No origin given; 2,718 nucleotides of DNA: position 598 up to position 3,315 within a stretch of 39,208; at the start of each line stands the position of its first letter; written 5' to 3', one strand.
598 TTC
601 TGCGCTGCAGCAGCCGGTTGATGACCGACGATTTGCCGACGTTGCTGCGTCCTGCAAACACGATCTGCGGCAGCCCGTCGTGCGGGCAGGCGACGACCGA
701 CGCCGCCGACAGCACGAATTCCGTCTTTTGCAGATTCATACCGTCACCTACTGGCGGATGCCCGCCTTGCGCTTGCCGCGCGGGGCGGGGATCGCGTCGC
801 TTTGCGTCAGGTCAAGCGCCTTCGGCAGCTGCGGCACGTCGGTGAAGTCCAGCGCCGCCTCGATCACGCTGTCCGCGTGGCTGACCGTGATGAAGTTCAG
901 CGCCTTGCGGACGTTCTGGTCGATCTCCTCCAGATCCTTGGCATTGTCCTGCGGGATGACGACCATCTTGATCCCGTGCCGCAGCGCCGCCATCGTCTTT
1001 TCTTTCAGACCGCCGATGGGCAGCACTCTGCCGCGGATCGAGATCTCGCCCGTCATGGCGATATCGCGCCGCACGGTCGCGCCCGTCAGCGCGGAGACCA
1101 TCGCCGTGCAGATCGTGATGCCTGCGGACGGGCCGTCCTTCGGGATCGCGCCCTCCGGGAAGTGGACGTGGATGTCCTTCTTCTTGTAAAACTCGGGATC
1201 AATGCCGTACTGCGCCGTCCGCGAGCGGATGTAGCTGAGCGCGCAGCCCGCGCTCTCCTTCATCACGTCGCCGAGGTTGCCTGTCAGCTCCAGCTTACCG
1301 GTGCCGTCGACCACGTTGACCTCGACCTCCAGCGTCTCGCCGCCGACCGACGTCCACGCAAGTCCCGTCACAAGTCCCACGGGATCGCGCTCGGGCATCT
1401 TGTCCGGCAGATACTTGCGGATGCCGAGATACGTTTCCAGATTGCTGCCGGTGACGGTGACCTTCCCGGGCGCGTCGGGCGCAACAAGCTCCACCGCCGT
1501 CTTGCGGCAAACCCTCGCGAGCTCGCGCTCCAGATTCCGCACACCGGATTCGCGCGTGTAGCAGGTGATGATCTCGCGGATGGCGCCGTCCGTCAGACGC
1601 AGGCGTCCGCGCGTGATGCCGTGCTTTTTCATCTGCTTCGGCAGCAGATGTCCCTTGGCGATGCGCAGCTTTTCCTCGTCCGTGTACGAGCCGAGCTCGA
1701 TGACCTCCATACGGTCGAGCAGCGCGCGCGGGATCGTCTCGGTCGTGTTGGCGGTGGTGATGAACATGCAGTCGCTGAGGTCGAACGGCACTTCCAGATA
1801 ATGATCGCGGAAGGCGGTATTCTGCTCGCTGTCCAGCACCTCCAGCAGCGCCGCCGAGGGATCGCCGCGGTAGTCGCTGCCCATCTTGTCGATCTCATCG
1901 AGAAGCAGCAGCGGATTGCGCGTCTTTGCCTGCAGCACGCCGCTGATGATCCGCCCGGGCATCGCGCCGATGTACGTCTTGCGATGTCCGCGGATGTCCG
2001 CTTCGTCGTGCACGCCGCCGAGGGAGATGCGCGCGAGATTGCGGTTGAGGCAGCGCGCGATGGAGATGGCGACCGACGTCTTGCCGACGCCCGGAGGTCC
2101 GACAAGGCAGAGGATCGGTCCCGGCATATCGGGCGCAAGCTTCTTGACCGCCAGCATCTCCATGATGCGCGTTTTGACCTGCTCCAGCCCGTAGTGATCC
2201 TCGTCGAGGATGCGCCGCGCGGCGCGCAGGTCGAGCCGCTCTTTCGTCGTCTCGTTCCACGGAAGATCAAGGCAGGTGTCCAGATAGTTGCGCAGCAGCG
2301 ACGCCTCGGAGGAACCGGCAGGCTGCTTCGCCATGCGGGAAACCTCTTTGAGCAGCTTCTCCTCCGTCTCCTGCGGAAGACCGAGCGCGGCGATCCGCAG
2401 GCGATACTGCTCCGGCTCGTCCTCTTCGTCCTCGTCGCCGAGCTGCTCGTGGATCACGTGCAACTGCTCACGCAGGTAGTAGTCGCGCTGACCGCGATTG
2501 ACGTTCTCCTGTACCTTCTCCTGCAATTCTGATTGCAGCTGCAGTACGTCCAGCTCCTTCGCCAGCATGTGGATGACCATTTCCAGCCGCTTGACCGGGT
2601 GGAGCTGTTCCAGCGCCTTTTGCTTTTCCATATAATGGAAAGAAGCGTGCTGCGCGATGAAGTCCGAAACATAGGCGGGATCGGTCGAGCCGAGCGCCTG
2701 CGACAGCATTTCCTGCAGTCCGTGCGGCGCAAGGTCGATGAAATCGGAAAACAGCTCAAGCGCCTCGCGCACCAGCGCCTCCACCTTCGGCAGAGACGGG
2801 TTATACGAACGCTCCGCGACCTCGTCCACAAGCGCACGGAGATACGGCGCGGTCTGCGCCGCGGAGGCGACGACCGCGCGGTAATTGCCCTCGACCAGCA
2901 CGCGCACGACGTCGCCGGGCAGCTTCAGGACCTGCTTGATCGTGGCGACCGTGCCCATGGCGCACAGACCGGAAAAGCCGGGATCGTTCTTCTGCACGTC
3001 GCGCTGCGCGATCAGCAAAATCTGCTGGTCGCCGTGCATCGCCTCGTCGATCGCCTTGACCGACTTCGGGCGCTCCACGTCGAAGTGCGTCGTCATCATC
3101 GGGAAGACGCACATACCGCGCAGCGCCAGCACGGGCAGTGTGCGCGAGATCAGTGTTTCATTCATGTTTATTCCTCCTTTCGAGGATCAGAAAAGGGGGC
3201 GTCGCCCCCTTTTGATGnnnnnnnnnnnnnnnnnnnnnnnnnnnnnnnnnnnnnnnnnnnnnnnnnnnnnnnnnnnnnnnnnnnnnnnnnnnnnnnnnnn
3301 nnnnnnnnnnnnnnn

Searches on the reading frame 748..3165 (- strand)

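Call 17: search_protein_families(library=pfam, proteins=[window:748-3165:-], max_evalue=0.00001)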
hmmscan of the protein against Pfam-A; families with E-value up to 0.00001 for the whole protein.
window:748-3165:- (805 aa): 6 families
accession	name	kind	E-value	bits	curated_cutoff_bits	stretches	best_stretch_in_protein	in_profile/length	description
PF05362.19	Lon_C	-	2.3e-90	302.1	21.1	1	571-772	2-203/205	Lon protease (S16) C-terminal proteolytic domain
PF02190.22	LON_substr_bdg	-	4.1e-41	141.5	28.7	1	9-203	1-200/200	ATP-dependent protease La (LON) substrate-binding domain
PF00004.35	AAA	-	8.6e-23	81.7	21.2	1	352-489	1-126/131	ATPase family associated with various cellular activities (AAA)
PF22667.2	Lon_lid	-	2.9e-21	75.3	27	1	513-563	1-51/57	Lon protease AAA+ ATPase lid domain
PF13541.12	ChlI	-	1.6e-08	34.9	27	1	614-741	1-121/121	Subunit ChlI of Mg-chelatase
PF07728.20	AAA_5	-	1.2e-07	32.3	22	1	352-486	2-139/139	AAA domain (dynein-related subfamily)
